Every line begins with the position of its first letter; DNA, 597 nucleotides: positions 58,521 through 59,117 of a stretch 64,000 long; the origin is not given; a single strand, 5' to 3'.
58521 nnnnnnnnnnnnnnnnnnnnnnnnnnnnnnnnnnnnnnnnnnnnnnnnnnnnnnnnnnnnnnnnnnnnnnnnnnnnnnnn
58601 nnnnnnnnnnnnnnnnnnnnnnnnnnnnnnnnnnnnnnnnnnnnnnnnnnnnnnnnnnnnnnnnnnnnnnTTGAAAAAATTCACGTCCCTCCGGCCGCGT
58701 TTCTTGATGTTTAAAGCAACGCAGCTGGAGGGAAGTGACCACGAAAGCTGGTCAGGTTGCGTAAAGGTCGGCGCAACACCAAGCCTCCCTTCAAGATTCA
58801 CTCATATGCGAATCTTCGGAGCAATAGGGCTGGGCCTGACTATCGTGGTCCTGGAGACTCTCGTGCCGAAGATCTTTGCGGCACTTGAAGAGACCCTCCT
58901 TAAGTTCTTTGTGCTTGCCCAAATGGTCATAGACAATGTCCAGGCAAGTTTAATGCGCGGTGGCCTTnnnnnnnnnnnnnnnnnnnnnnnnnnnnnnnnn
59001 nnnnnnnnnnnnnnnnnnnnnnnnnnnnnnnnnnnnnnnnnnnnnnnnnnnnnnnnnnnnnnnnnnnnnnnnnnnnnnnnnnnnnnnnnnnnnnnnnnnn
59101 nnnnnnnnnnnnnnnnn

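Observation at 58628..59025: Promoter-driven GC-rich locus without a credible ORF: candidate novel structured ncRNA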

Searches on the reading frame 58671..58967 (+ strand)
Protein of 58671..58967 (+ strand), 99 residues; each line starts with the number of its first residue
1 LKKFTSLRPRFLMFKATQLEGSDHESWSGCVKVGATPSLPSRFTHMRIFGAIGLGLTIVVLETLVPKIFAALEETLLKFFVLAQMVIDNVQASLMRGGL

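Call 10: search_protein_families(library=pfam, proteins=[window:58671-58967:+], max_evalue=1)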
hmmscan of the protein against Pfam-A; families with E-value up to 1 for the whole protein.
window:58671-58967:+ (99 aa): 0 families

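Call 11: find_homologous_proteins(query=window:58671-58967:+, max_evalue=0.01)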
Query window:58671-58967:+ (99 aa): 1 proteins with E <= 0.01 among 2 candidates.
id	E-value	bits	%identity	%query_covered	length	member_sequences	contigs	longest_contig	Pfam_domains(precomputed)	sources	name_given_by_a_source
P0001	1.1e-48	181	100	88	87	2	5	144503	-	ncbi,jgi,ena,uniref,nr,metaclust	ncbi:MAG: hypothetical protein A3A80_01630 [Candidatus Terrybacteria bacterium RIFCSPLOWO2_01_FULL_4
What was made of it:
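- GenBank annotates an 87-aa hypothetical protein starting at ATG 58707 (call 11).
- Tried and rejected: Searching with the 99-aa ORF found only itself (call 11).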

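Call 14: find_encoding_contigs(protein=P0001, flank=3000, max_places=10)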
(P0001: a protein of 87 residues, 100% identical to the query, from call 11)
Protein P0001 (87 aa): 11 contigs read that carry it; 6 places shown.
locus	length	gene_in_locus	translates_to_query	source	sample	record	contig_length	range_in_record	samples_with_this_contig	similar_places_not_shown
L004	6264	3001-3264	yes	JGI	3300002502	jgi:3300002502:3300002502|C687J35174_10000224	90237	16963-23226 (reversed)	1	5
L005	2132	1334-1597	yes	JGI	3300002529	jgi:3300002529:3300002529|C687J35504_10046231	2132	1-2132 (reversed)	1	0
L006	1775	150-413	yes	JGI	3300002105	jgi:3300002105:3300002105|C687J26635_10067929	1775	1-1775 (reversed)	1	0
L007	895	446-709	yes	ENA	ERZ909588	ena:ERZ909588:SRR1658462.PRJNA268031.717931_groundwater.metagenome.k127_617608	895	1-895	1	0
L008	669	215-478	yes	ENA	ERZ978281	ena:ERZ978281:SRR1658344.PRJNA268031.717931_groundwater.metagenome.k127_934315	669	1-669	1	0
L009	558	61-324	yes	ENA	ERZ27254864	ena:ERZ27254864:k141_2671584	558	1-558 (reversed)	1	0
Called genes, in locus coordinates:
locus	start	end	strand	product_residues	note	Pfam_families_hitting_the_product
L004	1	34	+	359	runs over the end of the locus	PF00817:IMS, PF11798:IMS_HHH (weak), PF21999:IMS_HHH_1, PF11799:IMS_C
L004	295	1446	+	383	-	PF01702:TGT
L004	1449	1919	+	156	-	PF04191:PEMT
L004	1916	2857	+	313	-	PF00413:Peptidase_M10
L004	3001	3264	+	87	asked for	-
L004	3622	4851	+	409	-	PF18915:DUF5667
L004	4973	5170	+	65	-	PF00313:CSD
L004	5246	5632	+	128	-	PF01894:YjbQ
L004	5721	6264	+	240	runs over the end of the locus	-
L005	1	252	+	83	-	?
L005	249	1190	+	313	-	PF00413:Peptidase_M10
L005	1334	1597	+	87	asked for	-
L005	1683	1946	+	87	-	-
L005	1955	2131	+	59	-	?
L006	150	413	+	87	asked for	-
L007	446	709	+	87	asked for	-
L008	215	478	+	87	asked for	-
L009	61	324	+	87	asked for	-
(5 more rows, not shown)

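Call 22: search_protein_representatives(protein=window:58671-58967:+)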
Query: 99 residues. Proteins with E-value up to 0.001 (for the whole library): 51; up to 1e-10: 3; up to 1e-30: 1. The best 51 are listed.
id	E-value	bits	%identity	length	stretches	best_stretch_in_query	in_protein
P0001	3.5e-49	181.0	100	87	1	13-99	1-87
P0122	1.9e-14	69.9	60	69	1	35-98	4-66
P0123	1.8e-11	60.4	56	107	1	33-89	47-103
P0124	1.4e-08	51.2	58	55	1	46-97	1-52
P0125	2.5e-08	50.3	47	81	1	36-93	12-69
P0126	2.5e-08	50.3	51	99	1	44-92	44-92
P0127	5.5e-07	46.0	59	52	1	46-94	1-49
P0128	5.6e-07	46.0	55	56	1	46-92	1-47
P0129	1.0e-06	45.1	45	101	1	35-94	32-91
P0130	1.8e-06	44.4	57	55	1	46-94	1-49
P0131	2.0e-06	44.2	56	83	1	45-89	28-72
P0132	2.4e-06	44.0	52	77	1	45-92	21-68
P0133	2.4e-06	44.0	45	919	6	14-39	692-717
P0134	3.5e-06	43.5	41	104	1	35-98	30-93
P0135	4.1e-06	43.2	43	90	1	38-97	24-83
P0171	8.2e-04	35.9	44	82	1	34-88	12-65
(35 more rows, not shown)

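Call 34: find_encoding_contigs(protein=P0122, flank=3000, max_places=2)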
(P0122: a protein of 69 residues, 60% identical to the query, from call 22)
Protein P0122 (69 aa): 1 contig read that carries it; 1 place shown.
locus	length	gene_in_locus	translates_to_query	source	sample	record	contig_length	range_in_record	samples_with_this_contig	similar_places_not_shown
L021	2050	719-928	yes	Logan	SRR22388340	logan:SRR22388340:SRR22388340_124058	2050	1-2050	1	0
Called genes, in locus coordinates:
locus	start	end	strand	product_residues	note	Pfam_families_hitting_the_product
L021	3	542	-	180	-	?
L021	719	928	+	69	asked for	-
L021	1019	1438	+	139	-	-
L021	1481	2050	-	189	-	?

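Call 39: find_encoding_contigs(protein=P0171, flank=2500, max_places=2)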
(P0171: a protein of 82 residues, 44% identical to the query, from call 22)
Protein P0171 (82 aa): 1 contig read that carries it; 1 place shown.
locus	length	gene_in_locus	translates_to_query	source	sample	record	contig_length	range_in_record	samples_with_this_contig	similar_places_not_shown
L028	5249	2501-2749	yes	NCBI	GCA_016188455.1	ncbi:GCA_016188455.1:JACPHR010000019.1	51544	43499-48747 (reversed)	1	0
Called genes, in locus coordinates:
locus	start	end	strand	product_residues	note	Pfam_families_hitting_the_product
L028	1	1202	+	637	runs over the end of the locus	PF04041:Glyco_hydro_130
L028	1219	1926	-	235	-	PF18306:LDcluster4, PF03641:Lysine_decarbox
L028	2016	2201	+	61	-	-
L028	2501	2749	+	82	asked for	-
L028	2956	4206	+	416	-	PF01702:TGT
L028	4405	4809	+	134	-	PF05168:HEPN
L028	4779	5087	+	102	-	PF01909:NTP_transf_2, PF18765:Polbeta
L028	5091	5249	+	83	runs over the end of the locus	-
